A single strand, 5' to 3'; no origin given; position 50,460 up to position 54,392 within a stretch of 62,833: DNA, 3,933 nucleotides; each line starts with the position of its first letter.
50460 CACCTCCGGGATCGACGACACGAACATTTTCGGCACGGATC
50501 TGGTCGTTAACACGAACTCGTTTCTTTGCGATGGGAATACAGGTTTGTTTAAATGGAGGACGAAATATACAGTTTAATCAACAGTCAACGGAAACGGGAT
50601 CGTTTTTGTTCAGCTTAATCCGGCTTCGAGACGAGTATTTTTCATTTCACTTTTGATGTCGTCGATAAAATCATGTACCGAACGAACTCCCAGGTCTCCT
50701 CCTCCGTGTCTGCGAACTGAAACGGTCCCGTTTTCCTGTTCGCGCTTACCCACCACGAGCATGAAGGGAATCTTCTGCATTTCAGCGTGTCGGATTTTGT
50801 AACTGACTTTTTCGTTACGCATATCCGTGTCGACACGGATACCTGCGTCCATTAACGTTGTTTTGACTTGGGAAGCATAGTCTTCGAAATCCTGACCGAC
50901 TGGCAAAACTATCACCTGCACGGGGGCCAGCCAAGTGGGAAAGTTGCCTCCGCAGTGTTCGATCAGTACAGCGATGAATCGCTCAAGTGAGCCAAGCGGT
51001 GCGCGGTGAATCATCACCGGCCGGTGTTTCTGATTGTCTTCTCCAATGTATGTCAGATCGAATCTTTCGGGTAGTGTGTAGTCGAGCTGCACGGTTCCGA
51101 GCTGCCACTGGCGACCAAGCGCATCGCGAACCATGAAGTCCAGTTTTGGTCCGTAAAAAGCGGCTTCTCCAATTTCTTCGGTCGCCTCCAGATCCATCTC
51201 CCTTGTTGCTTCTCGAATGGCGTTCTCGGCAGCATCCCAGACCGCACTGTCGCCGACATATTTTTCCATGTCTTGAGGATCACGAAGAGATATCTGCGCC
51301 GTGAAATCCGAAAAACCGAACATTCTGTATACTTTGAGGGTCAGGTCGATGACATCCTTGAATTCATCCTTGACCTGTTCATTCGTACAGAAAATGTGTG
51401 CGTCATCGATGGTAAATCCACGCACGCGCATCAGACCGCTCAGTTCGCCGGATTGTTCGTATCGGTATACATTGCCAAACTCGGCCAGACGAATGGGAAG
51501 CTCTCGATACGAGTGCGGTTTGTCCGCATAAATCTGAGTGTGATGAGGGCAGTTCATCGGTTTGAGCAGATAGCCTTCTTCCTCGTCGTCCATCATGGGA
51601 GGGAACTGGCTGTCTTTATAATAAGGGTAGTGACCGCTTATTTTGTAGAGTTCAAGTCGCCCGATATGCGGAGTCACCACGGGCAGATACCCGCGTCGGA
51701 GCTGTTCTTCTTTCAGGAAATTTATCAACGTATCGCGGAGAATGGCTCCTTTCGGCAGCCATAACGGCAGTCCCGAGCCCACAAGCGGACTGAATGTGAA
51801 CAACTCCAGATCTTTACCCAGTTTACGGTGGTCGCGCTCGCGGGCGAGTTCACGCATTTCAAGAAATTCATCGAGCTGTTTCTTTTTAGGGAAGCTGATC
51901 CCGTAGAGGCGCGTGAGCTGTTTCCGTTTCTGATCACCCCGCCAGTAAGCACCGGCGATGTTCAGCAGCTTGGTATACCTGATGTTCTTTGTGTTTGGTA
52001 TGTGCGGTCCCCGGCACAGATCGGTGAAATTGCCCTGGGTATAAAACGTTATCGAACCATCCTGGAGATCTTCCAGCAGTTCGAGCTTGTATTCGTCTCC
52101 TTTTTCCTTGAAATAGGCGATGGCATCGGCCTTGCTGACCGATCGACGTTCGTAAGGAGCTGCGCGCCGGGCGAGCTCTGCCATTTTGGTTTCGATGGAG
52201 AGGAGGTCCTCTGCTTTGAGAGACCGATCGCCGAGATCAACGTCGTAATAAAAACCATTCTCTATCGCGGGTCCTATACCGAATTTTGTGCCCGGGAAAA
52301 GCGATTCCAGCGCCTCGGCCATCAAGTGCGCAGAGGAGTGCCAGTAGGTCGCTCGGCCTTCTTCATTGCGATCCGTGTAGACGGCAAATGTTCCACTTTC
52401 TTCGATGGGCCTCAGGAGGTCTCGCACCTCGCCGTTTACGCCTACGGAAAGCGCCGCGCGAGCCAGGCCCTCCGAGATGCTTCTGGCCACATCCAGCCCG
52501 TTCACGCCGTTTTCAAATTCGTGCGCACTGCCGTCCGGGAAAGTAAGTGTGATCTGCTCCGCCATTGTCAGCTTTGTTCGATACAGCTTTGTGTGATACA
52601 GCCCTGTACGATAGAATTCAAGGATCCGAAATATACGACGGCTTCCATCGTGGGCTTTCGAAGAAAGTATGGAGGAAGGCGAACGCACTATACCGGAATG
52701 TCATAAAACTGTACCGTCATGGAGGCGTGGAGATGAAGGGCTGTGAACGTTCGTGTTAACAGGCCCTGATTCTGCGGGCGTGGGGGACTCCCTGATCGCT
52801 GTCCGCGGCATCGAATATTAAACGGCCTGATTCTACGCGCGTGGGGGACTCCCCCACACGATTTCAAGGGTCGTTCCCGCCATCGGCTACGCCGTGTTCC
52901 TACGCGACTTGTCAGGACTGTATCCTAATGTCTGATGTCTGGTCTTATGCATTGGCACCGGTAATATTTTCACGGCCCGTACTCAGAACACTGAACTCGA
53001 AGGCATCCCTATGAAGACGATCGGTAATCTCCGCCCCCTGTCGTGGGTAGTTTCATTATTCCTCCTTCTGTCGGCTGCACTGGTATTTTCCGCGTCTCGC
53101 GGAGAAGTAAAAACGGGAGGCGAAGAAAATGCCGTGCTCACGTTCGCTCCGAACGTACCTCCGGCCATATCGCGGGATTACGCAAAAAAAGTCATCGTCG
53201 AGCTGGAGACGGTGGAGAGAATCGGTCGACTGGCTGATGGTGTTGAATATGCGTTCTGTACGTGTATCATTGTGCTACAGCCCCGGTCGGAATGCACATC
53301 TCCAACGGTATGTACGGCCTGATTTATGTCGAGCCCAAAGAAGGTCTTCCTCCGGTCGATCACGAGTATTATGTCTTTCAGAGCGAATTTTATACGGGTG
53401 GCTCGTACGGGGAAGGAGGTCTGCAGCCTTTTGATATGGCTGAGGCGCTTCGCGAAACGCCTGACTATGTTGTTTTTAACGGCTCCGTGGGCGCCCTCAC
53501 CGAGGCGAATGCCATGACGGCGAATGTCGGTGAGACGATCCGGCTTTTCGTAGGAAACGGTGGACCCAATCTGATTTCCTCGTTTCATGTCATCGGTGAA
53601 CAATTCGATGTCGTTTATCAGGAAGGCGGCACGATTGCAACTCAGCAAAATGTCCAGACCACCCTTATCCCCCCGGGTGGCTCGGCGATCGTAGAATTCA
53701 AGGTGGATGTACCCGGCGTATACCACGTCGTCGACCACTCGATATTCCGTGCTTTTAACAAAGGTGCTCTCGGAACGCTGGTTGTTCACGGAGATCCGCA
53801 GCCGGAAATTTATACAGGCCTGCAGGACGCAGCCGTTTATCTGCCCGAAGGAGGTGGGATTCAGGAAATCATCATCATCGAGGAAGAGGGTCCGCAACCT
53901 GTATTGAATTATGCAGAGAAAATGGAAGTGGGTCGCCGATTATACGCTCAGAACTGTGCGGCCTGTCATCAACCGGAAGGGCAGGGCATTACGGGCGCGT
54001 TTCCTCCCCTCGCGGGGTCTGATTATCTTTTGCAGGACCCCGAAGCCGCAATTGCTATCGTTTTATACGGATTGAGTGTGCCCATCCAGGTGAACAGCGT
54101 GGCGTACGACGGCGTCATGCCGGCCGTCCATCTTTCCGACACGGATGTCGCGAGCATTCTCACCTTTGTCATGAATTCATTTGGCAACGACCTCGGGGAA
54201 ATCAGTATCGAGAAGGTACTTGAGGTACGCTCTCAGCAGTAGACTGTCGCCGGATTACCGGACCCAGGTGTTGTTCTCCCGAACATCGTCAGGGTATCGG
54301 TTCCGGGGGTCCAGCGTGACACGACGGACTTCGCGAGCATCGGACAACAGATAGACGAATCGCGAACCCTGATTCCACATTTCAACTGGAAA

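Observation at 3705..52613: Recurring pattern: short tandem duplications anchored on CDS start/stop codons (at least 9 arrays in 62 kb)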

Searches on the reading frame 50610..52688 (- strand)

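Call 7: search_protein_families(library=pfam, proteins=[window:50610-52688:-], max_evalue=0.01)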
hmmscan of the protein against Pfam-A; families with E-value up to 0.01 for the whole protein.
window:50610-52688:- (692 aa): 4 families
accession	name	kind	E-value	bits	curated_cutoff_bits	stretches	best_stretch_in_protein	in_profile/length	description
PF00587.30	tRNA-synt_2b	-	7.5e-51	173.2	29.3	1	367-578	5-178/179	tRNA synthetase class II core domain (G, H, P, S and T)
PF03129.25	HGTP_anticodon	-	6.2e-24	84.4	21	1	591-680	1-93/94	Anticodon binding domain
PF07973.19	tRNA_SAD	-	2.7e-13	50.1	24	1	213-262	1-44/44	Threonyl and Alanyl tRNA synthetase second additional domain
PF02824.27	TGS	-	2.5e-07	31.1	22.2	1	48-98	3-53/60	TGS domain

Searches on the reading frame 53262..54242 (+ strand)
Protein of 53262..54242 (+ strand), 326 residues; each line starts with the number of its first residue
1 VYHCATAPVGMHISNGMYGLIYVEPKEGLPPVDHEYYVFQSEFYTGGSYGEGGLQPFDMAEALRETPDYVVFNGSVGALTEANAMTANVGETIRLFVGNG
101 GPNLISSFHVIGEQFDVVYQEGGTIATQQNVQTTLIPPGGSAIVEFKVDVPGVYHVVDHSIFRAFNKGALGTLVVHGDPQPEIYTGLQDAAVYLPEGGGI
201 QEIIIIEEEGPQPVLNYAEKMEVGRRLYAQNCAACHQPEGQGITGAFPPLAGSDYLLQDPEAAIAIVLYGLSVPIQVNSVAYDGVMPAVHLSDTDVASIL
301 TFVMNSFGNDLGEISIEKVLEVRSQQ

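Call 22: search_protein_families(library=pfam, proteins=[window:53262-54242:+], max_evalue=0.001)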
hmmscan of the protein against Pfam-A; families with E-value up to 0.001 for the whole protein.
window:53262-54242:+ (326 aa): 3 families
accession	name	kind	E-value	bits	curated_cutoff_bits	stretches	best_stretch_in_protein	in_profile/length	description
PF00034.26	Cytochrom_C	-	2.2e-10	42.2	21.3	1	224-305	4-88/90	Cytochrome c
PF07731.20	Cu-oxidase_2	-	7e-09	36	20.4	1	72-154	23-113/137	Multicopper oxidase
PF13442.11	Cytochrome_CBB3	-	2.5e-08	34.6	27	1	221-303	3-68/68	Cytochrome C oxidase, cbb3-type, subunit III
